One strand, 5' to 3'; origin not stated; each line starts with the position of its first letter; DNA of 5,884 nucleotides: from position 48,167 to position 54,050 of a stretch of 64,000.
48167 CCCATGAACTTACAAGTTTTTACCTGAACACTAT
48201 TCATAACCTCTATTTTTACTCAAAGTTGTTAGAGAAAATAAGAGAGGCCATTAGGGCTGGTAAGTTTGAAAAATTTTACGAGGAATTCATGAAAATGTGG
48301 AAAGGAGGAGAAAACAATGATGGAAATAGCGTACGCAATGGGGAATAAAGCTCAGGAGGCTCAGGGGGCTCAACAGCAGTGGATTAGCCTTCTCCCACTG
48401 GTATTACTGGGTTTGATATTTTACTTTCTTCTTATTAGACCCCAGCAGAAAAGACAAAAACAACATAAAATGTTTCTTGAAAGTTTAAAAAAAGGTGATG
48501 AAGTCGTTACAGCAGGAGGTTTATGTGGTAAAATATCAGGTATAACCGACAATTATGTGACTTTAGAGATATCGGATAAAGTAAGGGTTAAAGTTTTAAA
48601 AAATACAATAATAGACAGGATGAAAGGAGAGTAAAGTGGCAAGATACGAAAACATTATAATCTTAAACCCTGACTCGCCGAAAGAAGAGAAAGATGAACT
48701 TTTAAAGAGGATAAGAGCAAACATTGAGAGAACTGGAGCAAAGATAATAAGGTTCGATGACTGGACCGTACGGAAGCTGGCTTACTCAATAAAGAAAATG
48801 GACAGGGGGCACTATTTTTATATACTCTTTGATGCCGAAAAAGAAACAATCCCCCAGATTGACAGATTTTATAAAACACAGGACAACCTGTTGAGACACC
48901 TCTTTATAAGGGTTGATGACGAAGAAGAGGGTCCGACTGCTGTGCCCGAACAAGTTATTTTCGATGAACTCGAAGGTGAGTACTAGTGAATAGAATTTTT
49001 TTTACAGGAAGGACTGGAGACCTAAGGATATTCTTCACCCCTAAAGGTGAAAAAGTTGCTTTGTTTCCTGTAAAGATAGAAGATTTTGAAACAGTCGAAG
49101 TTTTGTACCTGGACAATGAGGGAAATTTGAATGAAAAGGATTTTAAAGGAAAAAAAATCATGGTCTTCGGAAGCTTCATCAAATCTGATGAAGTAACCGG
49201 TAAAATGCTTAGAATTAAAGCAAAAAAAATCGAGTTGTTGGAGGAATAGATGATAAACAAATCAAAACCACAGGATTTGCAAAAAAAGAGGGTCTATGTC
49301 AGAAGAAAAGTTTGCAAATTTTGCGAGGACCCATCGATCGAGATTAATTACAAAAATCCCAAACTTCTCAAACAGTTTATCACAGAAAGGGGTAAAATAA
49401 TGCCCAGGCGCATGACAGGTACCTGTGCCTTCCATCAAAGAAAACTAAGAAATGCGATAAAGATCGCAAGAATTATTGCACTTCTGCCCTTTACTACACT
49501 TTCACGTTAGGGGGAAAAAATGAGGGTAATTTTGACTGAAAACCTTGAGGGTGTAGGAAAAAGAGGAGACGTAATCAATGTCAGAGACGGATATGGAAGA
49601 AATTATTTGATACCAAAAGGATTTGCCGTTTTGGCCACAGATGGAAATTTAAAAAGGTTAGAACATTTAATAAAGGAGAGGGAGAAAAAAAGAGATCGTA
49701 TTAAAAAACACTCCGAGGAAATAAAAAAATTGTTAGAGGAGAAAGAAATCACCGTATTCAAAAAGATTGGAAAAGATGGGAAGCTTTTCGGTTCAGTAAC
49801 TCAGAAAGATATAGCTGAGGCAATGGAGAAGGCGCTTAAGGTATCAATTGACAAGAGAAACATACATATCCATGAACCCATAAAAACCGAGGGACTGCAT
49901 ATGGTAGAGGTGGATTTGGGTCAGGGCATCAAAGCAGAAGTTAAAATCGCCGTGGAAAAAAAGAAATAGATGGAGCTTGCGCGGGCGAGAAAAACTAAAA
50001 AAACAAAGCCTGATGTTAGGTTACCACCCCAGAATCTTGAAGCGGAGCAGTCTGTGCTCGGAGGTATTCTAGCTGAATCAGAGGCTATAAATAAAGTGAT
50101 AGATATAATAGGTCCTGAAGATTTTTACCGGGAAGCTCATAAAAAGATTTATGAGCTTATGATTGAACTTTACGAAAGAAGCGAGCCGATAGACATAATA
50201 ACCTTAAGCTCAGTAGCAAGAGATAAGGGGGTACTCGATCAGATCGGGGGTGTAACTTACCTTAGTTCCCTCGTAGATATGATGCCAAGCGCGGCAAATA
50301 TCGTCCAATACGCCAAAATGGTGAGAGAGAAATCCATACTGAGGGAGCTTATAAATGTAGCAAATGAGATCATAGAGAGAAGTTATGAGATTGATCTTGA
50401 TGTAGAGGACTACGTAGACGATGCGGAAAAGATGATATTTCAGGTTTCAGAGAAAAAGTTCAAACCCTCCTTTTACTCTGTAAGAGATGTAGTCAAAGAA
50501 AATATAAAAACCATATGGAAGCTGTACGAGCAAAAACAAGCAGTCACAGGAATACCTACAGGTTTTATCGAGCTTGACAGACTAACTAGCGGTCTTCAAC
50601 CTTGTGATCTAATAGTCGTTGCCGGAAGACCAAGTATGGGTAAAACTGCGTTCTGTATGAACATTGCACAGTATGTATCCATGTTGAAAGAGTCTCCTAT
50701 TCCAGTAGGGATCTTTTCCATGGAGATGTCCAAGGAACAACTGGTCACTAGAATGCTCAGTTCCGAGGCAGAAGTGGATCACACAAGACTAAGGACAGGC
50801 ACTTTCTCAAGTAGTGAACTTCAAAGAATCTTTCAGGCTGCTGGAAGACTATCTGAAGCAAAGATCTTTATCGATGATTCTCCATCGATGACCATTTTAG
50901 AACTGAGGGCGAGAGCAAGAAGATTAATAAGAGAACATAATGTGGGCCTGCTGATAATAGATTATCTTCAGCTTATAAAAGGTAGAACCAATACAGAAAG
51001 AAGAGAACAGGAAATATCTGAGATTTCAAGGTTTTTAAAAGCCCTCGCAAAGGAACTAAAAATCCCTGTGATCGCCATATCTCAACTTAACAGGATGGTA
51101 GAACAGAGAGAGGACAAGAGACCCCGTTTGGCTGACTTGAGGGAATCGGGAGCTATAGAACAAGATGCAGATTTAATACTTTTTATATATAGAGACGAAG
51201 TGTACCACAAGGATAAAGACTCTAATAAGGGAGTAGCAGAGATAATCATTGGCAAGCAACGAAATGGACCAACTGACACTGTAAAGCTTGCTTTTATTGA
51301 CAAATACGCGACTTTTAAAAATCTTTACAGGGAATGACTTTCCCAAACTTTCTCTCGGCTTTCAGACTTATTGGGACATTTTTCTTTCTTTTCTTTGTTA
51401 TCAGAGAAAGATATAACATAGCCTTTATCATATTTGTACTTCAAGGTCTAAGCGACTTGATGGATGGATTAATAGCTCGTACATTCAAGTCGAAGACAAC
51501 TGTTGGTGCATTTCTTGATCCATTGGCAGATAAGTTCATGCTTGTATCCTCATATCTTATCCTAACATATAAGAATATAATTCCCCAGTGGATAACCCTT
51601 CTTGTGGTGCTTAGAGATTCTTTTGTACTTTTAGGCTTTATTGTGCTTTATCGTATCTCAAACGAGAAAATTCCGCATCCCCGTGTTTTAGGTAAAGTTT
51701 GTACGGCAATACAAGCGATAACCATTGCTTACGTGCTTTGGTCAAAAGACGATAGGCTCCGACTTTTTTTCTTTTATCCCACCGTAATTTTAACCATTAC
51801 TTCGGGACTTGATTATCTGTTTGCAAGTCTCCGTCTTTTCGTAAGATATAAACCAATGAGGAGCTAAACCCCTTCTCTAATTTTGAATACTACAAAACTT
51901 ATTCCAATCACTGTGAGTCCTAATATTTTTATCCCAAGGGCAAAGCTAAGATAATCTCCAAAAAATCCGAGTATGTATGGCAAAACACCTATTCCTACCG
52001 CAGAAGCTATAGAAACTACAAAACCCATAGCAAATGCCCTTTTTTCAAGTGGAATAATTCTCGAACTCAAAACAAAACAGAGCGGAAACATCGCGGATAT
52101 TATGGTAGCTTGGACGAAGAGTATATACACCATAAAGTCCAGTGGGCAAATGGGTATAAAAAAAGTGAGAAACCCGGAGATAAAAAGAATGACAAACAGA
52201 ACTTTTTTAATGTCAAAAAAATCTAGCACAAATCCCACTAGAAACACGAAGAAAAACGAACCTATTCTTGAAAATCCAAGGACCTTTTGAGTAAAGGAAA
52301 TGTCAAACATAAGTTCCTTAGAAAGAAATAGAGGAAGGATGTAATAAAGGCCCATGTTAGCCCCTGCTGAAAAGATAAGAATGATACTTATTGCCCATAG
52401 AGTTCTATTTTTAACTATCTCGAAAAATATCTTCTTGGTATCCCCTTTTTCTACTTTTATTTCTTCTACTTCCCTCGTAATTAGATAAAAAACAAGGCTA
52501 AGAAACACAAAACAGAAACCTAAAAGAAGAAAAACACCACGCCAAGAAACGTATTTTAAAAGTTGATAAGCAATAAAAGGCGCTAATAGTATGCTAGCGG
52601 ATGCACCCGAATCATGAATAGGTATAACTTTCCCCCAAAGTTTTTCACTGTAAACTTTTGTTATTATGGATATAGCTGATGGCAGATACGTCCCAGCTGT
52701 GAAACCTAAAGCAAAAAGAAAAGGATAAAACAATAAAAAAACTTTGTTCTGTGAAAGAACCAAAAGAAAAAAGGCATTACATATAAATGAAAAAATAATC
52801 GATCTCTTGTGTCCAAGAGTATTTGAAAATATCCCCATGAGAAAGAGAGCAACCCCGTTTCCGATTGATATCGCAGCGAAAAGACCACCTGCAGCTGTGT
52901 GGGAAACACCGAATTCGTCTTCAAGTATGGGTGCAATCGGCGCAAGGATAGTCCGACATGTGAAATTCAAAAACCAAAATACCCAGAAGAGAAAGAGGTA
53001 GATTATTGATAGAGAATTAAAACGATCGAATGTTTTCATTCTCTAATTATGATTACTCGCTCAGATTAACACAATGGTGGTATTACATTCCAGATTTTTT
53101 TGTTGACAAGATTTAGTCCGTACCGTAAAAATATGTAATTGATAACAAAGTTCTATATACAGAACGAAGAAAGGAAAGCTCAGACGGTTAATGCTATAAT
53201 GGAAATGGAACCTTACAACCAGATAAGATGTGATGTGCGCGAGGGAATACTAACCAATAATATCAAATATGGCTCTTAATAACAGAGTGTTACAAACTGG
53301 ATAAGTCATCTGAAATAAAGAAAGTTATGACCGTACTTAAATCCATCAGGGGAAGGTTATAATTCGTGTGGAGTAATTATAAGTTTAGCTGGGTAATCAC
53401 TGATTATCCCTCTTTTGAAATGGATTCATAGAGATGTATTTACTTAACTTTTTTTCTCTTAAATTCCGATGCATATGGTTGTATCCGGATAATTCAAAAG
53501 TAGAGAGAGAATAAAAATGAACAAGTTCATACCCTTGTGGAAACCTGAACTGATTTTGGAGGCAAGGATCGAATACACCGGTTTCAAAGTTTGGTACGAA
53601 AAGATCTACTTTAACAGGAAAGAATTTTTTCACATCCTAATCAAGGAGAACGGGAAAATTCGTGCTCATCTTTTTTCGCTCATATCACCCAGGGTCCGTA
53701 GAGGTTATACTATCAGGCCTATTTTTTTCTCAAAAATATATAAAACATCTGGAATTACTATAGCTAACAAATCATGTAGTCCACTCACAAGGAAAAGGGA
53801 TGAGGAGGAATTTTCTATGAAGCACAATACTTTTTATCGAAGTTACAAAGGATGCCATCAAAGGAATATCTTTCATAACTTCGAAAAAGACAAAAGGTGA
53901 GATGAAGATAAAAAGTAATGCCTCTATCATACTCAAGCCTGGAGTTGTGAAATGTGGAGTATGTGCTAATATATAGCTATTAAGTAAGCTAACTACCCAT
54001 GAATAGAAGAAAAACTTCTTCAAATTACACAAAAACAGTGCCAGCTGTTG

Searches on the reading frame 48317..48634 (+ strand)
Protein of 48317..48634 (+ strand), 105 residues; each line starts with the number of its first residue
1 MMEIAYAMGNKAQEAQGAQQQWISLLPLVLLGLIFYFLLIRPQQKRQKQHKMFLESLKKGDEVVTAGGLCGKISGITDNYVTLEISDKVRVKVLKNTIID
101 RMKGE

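Call 28: search_protein_families(library=pfam, proteins=[window:48317-48634:+])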
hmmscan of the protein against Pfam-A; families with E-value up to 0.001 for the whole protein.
window:48317-48634:+ (105 aa): 1 family
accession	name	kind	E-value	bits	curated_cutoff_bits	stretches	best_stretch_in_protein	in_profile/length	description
PF02699.20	YajC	-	3.3e-31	107.4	28.2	1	24-98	2-76/78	Preprotein translocase subunit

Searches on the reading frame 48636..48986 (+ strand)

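Call 28: search_protein_families(library=pfam, proteins=[window:48636-48986:+])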
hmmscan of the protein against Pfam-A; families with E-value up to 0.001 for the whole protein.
window:48636-48986:+ (116 aa): 1 family
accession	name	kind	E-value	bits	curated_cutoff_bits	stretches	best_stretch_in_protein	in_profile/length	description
PF01250.22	Ribosomal_S6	-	1.4e-25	89.7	27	1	3-92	1-90/90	Ribosomal protein S6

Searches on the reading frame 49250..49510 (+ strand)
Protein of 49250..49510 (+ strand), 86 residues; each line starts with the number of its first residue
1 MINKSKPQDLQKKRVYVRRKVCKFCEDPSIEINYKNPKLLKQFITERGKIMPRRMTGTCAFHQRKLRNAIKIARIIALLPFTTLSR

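Call 28: search_protein_families(library=pfam, proteins=[window:49250-49510:+])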
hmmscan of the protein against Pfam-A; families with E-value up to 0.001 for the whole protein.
window:49250-49510:+ (86 aa): 1 family
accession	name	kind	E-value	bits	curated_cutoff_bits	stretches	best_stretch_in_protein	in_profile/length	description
PF01084.26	Ribosomal_S18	-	6.1e-27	93.9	21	1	30-79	3-52/52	Ribosomal protein S18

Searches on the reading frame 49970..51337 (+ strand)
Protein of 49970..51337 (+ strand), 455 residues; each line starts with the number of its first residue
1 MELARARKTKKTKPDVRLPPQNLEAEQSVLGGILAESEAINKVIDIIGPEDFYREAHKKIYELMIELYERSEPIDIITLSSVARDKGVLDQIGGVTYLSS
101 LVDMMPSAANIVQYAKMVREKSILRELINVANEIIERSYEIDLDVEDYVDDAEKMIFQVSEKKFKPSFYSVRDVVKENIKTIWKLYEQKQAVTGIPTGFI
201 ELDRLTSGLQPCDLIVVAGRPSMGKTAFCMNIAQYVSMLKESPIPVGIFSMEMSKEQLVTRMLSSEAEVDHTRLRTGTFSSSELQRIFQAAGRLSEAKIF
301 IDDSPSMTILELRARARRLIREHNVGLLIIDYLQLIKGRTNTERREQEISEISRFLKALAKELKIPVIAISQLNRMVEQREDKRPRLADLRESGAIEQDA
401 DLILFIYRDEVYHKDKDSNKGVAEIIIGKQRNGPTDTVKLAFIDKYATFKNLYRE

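Call 28: search_protein_families(library=pfam, proteins=[window:49970-51337:+])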
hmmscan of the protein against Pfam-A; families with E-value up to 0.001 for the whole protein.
window:49970-51337:+ (455 aa): 5 families
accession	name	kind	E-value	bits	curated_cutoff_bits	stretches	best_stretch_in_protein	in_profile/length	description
PF03796.21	DnaB_C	-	2.9e-110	368.1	27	1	194-451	1-255/255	DnaB-like helicase C terminal domain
PF00772.26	DnaB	-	2.2e-40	137.3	23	1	19-120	2-103/103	DnaB-like helicase N terminal domain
PF13481.12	AAA_25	-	7.2e-09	36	27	1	212-373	33-190/195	AAA domain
PF06745.19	ATPase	-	4.7e-07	29.9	26.6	1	195-397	1-186/231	KaiC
PF05621.17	TniB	-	0.0003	20.7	22.4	0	307-370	102-160/189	Bacterial TniB protein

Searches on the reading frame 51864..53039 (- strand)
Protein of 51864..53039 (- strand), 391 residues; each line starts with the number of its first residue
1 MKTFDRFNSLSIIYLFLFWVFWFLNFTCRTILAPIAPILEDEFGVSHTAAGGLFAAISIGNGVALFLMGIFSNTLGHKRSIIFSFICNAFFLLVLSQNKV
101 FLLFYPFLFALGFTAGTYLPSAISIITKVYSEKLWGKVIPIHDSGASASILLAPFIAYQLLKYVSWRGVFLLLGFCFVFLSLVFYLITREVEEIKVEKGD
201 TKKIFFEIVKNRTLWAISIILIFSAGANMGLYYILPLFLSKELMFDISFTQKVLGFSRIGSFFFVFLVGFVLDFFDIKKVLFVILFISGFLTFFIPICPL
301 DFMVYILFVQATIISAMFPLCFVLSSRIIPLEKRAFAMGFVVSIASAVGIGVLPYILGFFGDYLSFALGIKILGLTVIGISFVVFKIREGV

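Call 28: search_protein_families(library=pfam, proteins=[window:51864-53039:-])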
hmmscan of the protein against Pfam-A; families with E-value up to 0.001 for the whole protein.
window:51864-53039:- (391 aa): 1 family
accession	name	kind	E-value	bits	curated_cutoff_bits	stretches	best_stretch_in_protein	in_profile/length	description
PF07690.21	MFS_1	-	1.7e-39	136.1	33.4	2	23-295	6-285/347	Major Facilitator Superfamily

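Call 76: search_protein_families(library=ncbifam, proteins=[window:51864-53039:-], max_evalue=0.00001)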
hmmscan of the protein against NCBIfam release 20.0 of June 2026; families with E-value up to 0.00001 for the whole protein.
window:51864-53039:- (391 aa): 8 families
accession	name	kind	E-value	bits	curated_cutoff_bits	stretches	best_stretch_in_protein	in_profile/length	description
TIGR00881.1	2A0104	subfamily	1.1e-14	54.3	407.75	1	22-364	4-373/379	phosphoglycerate transporter protein PgtP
TIGR00895.1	2A0115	subfamily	1.2e-12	47.5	418.55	1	30-204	34-207/398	aromatic acid/H+ symport family MFS transporter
NF002982.0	PRK03699.1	equivalog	8.6e-12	44.8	221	1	40-324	35-319/395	MFS transporter TsgA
TIGR00893.1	2A0114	subfamily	4.1e-10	39.1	395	1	21-377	2-388/399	D-galactonate transporter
TIGR00710.1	efflux_Bcr_CflA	subfamily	1.5e-08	34.5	200.9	1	12-353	4-348/385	Bcr/CflA family efflux MFS transporter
NF003024.0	PRK03893.1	subfamily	2.7e-08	33.1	604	0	37-226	45-235/497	sialate:H+ symport family MFS transporter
NF049980.1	SfMCT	equivalog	5.2e-08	32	320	1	16-171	216-373/378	L-lactate MFS transporter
NF053813.1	MFS_TcaB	equivalog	2.8e-07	29.6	475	1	34-207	27-201/396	putative multidrug effflux MFS transporter TcaB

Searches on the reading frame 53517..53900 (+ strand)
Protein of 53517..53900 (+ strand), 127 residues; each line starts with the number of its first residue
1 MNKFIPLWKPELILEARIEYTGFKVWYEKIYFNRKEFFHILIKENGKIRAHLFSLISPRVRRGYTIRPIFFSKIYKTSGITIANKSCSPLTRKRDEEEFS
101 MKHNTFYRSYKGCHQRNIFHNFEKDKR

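Call 3: search_protein_families(library=pfam, proteins=[window:53517-53900:+])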
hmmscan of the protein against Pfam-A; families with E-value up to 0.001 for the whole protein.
window:53517-53900:+ (127 aa): 0 families

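Call 4: search_protein_families(library=ncbifam, proteins=[window:53517-53900:+])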
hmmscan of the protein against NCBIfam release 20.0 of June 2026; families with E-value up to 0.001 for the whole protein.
window:53517-53900:+ (127 aa): 0 families
